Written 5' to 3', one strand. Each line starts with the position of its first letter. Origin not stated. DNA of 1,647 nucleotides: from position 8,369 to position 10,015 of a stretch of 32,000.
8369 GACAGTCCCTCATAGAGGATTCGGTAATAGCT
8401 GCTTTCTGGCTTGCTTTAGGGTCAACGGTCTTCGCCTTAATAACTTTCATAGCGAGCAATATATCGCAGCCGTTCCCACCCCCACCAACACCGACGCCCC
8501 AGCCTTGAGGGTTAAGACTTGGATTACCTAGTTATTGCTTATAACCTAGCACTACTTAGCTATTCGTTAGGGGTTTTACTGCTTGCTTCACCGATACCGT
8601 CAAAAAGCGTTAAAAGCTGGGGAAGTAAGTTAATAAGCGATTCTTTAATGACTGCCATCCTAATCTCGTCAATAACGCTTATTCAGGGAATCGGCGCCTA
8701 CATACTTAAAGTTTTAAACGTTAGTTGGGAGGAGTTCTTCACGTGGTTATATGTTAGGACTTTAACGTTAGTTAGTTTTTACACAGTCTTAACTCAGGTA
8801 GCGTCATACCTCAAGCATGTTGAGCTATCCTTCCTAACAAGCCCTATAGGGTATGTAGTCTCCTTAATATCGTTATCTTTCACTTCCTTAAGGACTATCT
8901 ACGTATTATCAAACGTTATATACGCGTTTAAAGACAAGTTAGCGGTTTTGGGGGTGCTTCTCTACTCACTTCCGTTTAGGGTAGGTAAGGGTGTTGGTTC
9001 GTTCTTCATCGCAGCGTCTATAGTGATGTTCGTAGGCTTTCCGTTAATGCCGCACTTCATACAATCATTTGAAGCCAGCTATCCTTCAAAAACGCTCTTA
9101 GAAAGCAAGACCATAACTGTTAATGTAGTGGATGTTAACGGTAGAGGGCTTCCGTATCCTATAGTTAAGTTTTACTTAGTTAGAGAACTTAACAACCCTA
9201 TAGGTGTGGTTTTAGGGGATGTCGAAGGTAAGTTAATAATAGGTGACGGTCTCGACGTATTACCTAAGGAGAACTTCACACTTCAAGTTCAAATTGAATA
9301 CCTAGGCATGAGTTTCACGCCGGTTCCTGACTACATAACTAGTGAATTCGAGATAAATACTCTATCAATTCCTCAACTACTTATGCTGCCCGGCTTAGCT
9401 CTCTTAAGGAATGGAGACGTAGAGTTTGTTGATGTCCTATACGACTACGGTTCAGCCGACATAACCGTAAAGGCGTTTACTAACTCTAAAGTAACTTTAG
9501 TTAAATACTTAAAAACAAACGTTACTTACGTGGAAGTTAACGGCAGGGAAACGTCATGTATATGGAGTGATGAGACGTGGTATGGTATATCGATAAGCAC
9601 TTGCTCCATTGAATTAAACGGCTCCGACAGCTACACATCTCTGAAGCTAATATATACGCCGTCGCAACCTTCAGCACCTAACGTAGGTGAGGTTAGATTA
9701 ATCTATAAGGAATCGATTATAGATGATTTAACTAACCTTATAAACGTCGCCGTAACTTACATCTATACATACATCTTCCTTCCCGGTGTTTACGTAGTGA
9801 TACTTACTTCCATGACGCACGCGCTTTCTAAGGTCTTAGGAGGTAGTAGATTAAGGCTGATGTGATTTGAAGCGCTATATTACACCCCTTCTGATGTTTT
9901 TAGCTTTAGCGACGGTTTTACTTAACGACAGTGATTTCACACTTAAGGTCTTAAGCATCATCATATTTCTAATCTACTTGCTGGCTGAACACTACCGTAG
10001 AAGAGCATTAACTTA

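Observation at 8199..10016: Three-gene membrane cluster resembling the CedA1/CedA/CedA2 module of the crenarchaeal DNA-import (Ced) system, with an unusually large extracellular domain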

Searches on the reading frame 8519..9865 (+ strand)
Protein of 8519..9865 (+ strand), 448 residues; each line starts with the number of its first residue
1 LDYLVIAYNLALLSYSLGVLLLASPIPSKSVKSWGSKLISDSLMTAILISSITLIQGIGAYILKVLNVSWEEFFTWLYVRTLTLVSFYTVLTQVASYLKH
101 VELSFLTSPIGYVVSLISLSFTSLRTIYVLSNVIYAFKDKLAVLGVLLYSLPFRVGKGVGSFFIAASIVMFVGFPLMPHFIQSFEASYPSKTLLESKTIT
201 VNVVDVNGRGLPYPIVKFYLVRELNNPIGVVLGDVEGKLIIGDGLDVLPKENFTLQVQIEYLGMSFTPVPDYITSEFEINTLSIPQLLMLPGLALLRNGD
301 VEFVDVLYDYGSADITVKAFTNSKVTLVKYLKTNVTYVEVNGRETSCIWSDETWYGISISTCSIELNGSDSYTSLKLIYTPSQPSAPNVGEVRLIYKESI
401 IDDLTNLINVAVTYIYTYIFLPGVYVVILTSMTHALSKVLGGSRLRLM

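Call 3: search_protein_families(library=pfam, proteins=[window:8519-9865:+], max_evalue=1)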
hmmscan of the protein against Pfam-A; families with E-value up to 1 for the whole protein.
window:8519-9865:+ (448 aa): 0 families

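Call 4: search_protein_families(library=ncbifam, proteins=[window:8519-9865:+], max_evalue=1)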
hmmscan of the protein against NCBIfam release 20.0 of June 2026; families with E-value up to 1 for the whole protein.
window:8519-9865:+ (448 aa): 3 families
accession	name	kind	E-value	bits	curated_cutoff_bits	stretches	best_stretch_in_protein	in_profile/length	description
NF041796.2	Ced_CedA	equivalog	2.6e-46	158.3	330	2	2-201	6-207/259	DNA import protein CedA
NF053657.1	CedE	equivalog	7.9e-30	104.5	400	2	4-218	7-226/260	DNA-translocating protein CedE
NF041797.1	Ced_CedA1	equivalog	6.5e-07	29.3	100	1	5-51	14-60/75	DNA import protein CedA1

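Call 8: find_homologous_proteins(query=window:8519-9865:+, max_evalue=0.001)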
Query window:8519-9865:+ (448 aa): 13 proteins with E <= 0.001 among 8000 candidates.
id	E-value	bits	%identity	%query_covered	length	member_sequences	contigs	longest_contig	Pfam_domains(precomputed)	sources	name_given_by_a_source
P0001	3.4e-279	944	99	100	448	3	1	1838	PF27251.1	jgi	-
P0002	6.5e-228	775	77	100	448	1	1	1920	PF27251.1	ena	-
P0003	1.4e-110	388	45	100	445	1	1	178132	PF27251.1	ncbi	-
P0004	1.9e-110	388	45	100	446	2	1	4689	PF27251.1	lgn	-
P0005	1.5e-95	339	40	100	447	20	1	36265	PF27251.1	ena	-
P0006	2.0e-95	339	42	99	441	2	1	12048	PF27251.1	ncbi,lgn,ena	-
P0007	1.1e-94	336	41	100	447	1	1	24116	PF27251.1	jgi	-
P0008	2.3e-94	335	42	100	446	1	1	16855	PF27251.1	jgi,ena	-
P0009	2.7e-91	325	39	100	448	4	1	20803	PF27251.1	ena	-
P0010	9.5e-88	313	38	97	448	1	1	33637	PF27251.1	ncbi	-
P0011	4.5e-85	304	39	96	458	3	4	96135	PF27251.1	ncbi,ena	-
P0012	8.6e-83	297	38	96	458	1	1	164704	PF27251.1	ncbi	-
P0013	5.4e-82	294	38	92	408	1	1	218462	-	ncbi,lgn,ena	-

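Call 12: find_related_loci(query=A1, collection=genome_contigs, flank=10000)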
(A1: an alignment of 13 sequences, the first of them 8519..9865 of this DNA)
Query A1 (448 aa) in genome_contigs; peptide patterns used: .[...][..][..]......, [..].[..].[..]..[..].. (x = any residue, [..] = any of these).
28 stretches matched a pattern; 15 encode a relative of the query (tblastn E <= 1e-3); 15 distinct loci.
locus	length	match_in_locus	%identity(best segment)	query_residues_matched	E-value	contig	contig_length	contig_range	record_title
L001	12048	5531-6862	42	2-448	6e-105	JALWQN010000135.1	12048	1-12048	MAG: Desulfurococcales archaeon isolate M2_metabat1_scaf2bin.068 M2_NODE_6982_length_12048_cov_3.406342, whole genome sh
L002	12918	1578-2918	40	1-448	4e-102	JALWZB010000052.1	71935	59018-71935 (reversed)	MAG: Desulfurococcales archaeon isolate T2_metabat1_scaf2bin.068 T2_NODE_180_length_71935_cov_3.963068, whole genome sho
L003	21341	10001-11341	40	1-448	3e-102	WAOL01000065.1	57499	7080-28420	MAG: Desulfurococcales archaeon isolate S143_97_esom k151_466522, whole genome shotgun sequence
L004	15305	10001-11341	40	1-448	8e-102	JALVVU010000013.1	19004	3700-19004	MAG: Desulfurococcales archaeon isolate M10_metabat1_scaf2bin.047 M10_NODE_1223_length_19004_cov_17.421359, whole genome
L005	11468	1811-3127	39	7-448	2e-100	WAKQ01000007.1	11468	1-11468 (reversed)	MAG: Desulfurococcales archaeon isolate S013_73 k151_184893, whole genome shotgun sequence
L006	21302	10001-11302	40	14-448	4e-99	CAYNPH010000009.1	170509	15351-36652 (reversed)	MAG TPA_asm: uncultured Desulfurococcaceae archaeon isolate binchicken_co219_317 genome assembly, contig: k141_1278269,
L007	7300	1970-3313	41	2-448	5e-97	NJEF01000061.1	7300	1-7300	MAG: Desulfurococcales archaeon ex4484_204 ex4484_204_scaffold_13399_length_7300__count_729, whole genome shotgun sequen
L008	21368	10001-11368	39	1-448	4e-95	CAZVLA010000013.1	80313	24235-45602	MAG TPA_asm: uncultured Desulfurococcaceae archaeon isolate binchicken_co219_376 genome assembly, contig: k141_81391, wh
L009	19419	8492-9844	39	1-448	2e-90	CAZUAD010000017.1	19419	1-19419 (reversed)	MAG TPA_asm: uncultured Desulfurococcaceae archaeon isolate SRP141552_co1_87 genome assembly, contig: NODE_1121_length_1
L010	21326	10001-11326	41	1-442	1e-89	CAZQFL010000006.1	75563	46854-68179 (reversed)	MAG TPA_asm: uncultured Desulfurococcaceae archaeon isolate SRP141559_co1_156 genome assembly, contig: NODE_68_length_75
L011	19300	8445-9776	39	1-442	2e-81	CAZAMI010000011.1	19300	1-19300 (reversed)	MAG TPA_asm: uncultured Desulfurococcaceae archaeon isolate binchicken_co6_446 genome assembly, contig: NODE_2832_length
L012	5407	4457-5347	41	1-296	2e-71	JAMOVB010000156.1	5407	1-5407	MAG: Desulfurococcales archaeon isolate PIR-30_metabat1_scaf2bin.058_VB PIR-30_scaffold_7209_c1, whole genome shotgun se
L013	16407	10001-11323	32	7-445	2e-61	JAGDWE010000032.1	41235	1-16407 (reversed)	MAG: Desulfurococcales archaeon isolate KUA_Bin17 NODE_155_length_41235_cov_13.164303, whole genome shotgun sequence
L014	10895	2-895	38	150-448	2e-57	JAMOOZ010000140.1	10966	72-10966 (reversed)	MAG: Desulfurococcales archaeon isolate 4559-240_maxbin2_scaf2bin.156 4559-240_scaffold_3304_c1, whole genome shotgun se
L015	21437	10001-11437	29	1-447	2e-46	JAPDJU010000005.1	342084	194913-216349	MAG: Thermoproteota archaeon isolate S9B1_HD70 c_000000000008, whole genome shotgun sequence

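Call 15: search_solved_structures(query=A1, max_evalue=10, show_alignments=2)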
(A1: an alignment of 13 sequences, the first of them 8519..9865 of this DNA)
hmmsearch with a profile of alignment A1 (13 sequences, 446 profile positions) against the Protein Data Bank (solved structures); distinct sequences matched with E-value up to 10: 2.
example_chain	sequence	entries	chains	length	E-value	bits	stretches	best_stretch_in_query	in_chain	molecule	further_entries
8dfu_B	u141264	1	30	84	4e-05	26.2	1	4-55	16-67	Pilin protein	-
2nlv_A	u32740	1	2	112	2.1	10.6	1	335-377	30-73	XisI protein-like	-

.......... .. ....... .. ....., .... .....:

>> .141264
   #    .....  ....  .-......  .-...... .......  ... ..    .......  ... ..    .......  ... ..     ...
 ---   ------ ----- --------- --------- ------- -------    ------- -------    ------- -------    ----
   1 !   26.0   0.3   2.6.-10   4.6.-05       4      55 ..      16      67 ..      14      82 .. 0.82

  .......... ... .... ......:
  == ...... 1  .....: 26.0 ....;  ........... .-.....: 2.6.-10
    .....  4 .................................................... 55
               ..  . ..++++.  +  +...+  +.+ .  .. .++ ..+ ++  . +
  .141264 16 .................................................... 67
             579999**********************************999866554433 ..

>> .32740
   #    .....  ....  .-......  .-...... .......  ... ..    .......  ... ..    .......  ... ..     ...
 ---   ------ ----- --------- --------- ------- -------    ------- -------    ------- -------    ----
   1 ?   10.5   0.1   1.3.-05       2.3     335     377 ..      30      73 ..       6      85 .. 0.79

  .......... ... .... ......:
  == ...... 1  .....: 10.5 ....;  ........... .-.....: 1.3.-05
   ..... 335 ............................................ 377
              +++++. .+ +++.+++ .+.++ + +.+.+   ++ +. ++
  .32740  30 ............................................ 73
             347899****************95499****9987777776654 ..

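Call 25: predict_structure(alignment_id=A1)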
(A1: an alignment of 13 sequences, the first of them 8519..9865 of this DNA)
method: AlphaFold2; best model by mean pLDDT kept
length: 448 residues; sequences in the alignment: 13
mean_pLDDT: 83.0   pTM: 0.54
mean pLDDT of the five models: 83.0, 80.5, 80.4, 79.0, 77.9
residues with pLDDT >= 90: 103; 70-90: 300; 50-70: 34; < 50: 11
segments of 3 or more residues with pLDDT < 50: 188-195, 446-448
pLDDT, mean of each block of 10 residues (from residue 1): 80 86 79 83 84 82 90 90 81 70 68 81 88 89 86 76 89 91 64 60 91 91 80 91 73 87 90 86 91 86 85 88 89 89 87 91 82 88 86 73 73 81 89 85 54
secondary structure, 60 per line:
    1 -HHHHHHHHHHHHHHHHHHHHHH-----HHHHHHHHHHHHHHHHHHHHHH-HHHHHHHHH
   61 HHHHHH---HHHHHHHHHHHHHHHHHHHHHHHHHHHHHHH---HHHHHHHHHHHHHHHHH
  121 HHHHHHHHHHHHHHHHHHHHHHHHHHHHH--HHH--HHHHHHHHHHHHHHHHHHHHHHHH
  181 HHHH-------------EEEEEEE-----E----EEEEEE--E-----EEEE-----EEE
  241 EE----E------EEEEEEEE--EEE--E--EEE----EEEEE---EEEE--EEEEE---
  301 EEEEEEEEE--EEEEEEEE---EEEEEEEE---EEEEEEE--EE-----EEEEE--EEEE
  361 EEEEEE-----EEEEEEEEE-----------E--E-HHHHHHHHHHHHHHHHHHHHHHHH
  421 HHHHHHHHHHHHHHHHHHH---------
elements in order: H2-23 H29-50 H52-66 H70-100 H104-149 H157-184 E198-204 E215-220 E229-232 E238-242 E254-261 E264-266 E272-274 E279-283 E287-290 E293-297 E301-309 E312-319 E323-330 E334-340 E350-354 E357-366 E372-380 H397-439

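Call 30: search_protein_representatives(alignment_id=A1)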
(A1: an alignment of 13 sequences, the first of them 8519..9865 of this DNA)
Query: 13 sequences, 446 profile positions. Proteins with E-value up to 0.001 (for the whole library): 226; up to 1e-10: 169; up to 1e-30: 90. The best 150 are listed.
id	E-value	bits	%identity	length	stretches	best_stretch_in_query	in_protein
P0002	8.8e-187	638.2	-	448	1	1-446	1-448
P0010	3.4e-184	629.6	-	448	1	1-446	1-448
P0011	3.4e-183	626.3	-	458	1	1-446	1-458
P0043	1.5e-170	584.7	-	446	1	1-446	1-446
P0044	1.1e-162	558.7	-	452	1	2-446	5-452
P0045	2.1e-154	531.4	-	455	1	1-446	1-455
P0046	7.4e-144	496.7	-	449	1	1-446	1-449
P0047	3.1e-118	412.2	-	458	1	2-441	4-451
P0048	2.3e-106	373.1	-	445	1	1-446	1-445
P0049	3.6e-100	352.7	-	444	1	1-443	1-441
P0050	1.5e-85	304.5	-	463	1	2-445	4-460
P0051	1.1e-79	285.2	-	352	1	1-354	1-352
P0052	6.2e-60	220.1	-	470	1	2-444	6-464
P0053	8.5e-59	216.3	-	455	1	2-442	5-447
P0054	8.8e-57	209.7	-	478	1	3-445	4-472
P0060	5.2e-52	194.0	-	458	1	2-443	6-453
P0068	6.6e-48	180.4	-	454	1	1-446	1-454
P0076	2.7e-45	171.8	-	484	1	2-442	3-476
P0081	1.1e-43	166.6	-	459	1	1-446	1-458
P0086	2.3e-42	162.2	-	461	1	1-442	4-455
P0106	5.2e-37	144.5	-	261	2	2-186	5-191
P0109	6.5e-36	140.9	-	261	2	2-183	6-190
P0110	3.1e-35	138.7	-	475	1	4-444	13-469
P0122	3.2e-32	128.8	-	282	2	2-215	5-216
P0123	3.6e-32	128.6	-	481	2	2-182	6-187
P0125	4.3e-32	128.3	-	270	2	2-182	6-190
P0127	1.3e-31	126.7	-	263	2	3-187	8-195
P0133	7.9e-30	120.9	-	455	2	3-185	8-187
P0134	2.6e-29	119.1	-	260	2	3-184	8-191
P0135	3.5e-29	118.7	-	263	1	2-196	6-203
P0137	5.1e-29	118.2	-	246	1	3-243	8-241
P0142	3.3e-27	112.2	-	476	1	3-440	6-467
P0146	1.9e-26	109.7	-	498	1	3-199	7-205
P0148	7.6e-26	107.7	-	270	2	3-185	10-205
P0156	3.6e-24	102.2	-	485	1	2-445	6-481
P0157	1.0e-23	100.7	-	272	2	2-212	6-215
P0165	4.9e-22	95.2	-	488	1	2-319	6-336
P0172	1.6e-19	86.8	-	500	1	3-439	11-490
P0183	1.2e-16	77.4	-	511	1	3-187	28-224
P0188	7.1e-16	74.9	-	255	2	6-185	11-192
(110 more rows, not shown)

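Call 31: fold_search(model_id=the predicted structure, library=pdb)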
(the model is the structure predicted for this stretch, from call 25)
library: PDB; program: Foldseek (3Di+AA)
matches with E <= 10: 587; with E <= 0.001: 6
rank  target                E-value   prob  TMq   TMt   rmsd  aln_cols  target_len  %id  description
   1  3kpt_A                1.0e-04  1.00  0.15  0.19  15.7       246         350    7  Crystal structure of BcpA, the major pilin subunit of Bacillus cereus (released 2009-11-24)
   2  5ius_D                4.4e-04  0.80  0.11  0.19  18.4       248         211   12  Crystal structure of human PD-L1 in complex with high affinity PD-1 mutant (released 2016-09-28)
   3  6fb3_A                4.8e-04  0.99  0.13  0.04  19.4       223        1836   13  Teneurin 2 Partial Extracellular Domain (released 2018-03-28)
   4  3rkp_A                5.4e-04  0.98  0.15  0.19  14.7       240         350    8  Crystal structure of BcpA*(D312A), the major pilin subunit of Bacillus cereus (released 2012-05-30)
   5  3rkp_B                6.6e-04  0.99  0.17  0.20  14.1       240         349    8  Crystal structure of BcpA*(D312A), the major pilin subunit of Bacillus cereus (released 2012-05-30)
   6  8fia_A                6.6e-04  0.90  0.13  0.04  22.8       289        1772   11  The structure of fly Teneurin self assembly (released 2023-05-03)
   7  8qox_B                1.2e-03  0.97  0.18  0.18  32.0       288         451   11  Two-component assembly of SlaA and SlaB S-layer proteins of Sulfolobus acidocaldarius (released 2024-02-21)
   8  5grj_A                1.7e-03  0.66  0.10  0.19  21.2       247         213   11  Crystal structure of human PD-L1 with monoclonal antibody avelumab (released 2016-11-02)
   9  7xad_D                1.8e-03  0.69  0.11  0.20  18.9       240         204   12  Crystal strucutre of PD-L1 and DBL2_02 designed protein binder (released 2023-04-12)
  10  7xdi_F                2.0e-03  1.00  0.15  0.15  17.7       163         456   16  Tail structure of bacteriophage SSV19 (released 2022-08-10)
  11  3kpt_B                2.0e-03  0.98  0.17  0.21  15.1       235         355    9  Crystal structure of BcpA, the major pilin subunit of Bacillus cereus (released 2009-11-24)
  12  3sbw_C                3.1e-03  0.60  0.11  0.20  20.1       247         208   12  Crystal structure of the complex between the extracellular domains of mouse PD-1 mutant and human PD-L1 (released 2011-07-13)
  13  3wiq_A                3.1e-03  0.30  0.09  0.06  24.8       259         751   13  Crystal structure of kojibiose phosphorylase complexed with kojibiose (released 2014-02-05)
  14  4oq1                  3.5e-03  0.94  0.17  0.23  17.9       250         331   12  Structure of the Streptococcal ancillary pilin (released 2014-04-23)
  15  3wir_A                3.8e-03  0.28  0.08  0.06  26.0       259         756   12  Crystal structure of kojibiose phosphorylase complexed with glucose (released 2014-02-05)
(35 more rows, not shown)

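Call 37: list_cluster_members(proteins=[P0044, P0047, P0050, P0052, P0068, P0081, P0106, P0123, P0146, P0172])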
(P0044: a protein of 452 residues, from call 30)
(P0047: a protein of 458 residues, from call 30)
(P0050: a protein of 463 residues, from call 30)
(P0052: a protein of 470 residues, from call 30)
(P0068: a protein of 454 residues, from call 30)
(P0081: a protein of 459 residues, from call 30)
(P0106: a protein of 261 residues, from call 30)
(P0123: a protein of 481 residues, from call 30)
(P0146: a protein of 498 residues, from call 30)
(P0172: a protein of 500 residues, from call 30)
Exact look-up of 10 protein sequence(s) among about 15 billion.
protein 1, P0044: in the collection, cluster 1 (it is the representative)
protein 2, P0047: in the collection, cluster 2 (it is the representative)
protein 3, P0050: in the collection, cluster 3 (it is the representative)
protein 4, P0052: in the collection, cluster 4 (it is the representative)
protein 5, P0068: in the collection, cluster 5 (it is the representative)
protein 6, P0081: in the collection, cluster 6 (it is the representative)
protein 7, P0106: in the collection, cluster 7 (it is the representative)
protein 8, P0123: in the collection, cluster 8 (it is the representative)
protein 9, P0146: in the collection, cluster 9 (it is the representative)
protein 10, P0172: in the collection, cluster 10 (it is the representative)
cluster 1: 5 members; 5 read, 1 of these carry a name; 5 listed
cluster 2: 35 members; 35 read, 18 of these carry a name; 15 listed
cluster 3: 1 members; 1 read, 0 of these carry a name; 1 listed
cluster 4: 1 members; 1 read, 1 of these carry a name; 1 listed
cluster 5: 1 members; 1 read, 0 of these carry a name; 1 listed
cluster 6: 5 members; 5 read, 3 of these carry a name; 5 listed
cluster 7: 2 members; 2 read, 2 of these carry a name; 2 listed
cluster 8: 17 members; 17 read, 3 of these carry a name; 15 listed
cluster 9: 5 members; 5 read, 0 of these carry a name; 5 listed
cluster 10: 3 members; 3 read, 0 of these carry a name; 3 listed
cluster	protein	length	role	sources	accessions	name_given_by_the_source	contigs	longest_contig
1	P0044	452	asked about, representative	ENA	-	-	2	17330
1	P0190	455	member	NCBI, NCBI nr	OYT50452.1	MAG: hypothetical protein B6U73_04040 [Desulfurococcales archaeon ex4484_204]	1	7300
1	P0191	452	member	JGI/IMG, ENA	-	-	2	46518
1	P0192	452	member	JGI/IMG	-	-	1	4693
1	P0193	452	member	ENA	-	-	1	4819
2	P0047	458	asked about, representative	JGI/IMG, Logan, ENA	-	-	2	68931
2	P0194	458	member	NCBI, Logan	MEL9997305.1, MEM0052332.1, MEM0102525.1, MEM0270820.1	MAG: carboxypeptidase-like regulatory domain-containing protein [Sulfolobales archaeon]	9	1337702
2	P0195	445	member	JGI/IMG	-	hypothetical protein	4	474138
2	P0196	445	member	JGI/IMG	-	hypothetical protein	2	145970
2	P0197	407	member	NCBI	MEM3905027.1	MAG: carboxypeptidase-like regulatory domain-containing protein, partial [Sulfolobales ...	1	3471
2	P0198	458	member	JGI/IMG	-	hypothetical protein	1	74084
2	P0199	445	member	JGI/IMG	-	hypothetical protein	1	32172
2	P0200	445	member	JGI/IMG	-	hypothetical protein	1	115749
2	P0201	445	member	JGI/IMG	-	hypothetical protein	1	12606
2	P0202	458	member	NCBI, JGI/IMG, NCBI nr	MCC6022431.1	MAG: carboxypeptidase-like regulatory domain-containing protein [Desulfurococcaceae ... | carboxypeptidase-like regulatory domain-containing protein [Desulfurococcaceae archaeon]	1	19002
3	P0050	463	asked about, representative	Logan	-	-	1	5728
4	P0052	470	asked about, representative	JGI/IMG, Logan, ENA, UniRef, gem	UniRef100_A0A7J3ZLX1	Uncharacterized protein n=1 Tax=Fervidicoccus fontis TaxID=683846 RepID=A0A7J3ZLX1_9CREN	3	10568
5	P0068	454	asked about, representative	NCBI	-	-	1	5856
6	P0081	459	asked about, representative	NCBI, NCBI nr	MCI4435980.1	MAG: hypothetical protein JHC33_04115 [Ignisphaera sp.] | hypothetical protein [Ignisphaera sp.]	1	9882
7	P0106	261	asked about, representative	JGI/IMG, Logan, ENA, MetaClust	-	\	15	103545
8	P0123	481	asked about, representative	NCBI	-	-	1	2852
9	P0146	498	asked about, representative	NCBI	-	-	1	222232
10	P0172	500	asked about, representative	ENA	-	-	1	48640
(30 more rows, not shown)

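Call 55: search_protein_families(library=pfam, alignment_id=A1, max_evalue=0.1)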
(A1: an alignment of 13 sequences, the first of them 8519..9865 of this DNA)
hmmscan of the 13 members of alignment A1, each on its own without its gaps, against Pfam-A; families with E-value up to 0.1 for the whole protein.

A. member 1, window:8519-9865:+ (448 aa): 0 families

B. families by the number of members that match (of 13 scanned): 2 families
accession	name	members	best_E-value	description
PF13620.12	CarboxypepD_reg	1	0.032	Carboxypeptidase regulatory-like domain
PF22902.2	NOMO1-like_9th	1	0.098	BOS complex subunit NOMO1-like, beta sandwich domain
